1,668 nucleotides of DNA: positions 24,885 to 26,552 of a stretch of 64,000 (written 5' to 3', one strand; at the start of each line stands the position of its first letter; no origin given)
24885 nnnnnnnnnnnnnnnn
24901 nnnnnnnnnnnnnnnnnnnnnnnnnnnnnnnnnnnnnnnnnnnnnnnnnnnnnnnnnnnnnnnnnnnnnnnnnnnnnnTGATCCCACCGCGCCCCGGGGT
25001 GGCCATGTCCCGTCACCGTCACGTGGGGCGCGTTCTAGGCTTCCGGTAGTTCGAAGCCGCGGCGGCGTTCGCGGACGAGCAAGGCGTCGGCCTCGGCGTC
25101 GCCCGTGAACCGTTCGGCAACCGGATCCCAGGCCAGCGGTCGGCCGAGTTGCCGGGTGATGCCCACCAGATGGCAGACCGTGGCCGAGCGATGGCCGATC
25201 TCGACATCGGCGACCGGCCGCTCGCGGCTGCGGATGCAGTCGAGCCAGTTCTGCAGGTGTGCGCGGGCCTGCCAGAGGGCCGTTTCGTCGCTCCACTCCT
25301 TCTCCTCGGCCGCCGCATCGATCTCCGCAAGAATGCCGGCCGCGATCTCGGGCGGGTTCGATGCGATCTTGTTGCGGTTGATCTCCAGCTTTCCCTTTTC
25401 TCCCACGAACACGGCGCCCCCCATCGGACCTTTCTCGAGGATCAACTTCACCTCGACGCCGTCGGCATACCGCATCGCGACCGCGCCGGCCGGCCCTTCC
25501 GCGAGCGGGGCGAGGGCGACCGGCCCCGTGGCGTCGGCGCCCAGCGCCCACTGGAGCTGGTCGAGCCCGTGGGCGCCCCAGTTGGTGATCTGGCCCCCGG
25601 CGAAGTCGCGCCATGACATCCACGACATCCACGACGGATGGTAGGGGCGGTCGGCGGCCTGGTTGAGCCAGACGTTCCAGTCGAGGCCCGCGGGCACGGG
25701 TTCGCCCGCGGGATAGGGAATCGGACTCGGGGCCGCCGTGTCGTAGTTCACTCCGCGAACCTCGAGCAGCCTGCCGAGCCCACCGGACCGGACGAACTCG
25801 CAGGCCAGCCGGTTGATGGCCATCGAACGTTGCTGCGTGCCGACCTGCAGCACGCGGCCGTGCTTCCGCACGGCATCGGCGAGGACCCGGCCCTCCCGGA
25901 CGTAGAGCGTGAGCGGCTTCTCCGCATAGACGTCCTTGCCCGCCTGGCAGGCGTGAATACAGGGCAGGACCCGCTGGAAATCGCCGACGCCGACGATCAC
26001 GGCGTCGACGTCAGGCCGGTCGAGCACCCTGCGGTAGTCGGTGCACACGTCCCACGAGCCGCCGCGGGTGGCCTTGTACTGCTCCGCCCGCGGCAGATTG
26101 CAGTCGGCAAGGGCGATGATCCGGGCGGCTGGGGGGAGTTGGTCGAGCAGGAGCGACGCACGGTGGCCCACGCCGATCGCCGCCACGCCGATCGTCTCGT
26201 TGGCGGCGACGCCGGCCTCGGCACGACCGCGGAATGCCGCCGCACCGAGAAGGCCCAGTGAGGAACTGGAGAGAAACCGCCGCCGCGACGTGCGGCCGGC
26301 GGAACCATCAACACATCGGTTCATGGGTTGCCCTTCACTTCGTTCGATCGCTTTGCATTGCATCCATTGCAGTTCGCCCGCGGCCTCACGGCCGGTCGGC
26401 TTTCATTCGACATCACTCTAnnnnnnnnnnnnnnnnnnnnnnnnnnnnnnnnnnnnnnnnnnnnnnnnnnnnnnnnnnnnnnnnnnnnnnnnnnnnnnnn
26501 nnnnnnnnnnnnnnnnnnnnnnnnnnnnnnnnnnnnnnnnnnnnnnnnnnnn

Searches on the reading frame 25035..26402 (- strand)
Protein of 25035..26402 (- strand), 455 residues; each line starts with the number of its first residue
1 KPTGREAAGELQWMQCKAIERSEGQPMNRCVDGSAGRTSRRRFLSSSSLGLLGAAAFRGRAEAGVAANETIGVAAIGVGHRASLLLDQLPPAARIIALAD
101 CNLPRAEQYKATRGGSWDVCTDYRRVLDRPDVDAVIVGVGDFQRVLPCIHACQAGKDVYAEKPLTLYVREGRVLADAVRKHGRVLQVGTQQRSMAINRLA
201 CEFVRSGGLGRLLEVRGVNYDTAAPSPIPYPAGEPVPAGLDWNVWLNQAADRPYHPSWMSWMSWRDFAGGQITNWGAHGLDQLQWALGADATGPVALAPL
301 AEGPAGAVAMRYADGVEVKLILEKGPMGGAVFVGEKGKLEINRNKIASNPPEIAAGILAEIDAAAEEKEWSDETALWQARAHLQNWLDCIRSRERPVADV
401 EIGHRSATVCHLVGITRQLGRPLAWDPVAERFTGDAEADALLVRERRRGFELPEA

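Call 60: search_protein_families(library=pfam, proteins=[window:25035-26402:-], max_evalue=0.001)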
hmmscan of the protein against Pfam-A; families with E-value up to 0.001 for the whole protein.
window:25035-26402:- (455 aa): 4 families
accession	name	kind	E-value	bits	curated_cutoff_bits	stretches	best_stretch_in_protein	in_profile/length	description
PF19051.5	GFO_IDH_MocA_C2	-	4.4e-20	72.7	23.3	1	234-450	46-252/254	Oxidoreductase family, C-terminal alpha/beta domain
PF01408.29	GFO_IDH_MocA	-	1.5e-14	55.2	24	1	73-188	3-119/120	Oxidoreductase family, NAD-binding Rossmann fold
PF22725.1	GFO_IDH_MocA_C3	-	0.00014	22.3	27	0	252-299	25-73/124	GFO/IDH/MocA C-terminal domain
PF02894.22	GFO_IDH_MocA_C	-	0.00018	21.8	22.9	1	252-408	30-201/218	Oxidoreductase family, C-terminal alpha/beta domain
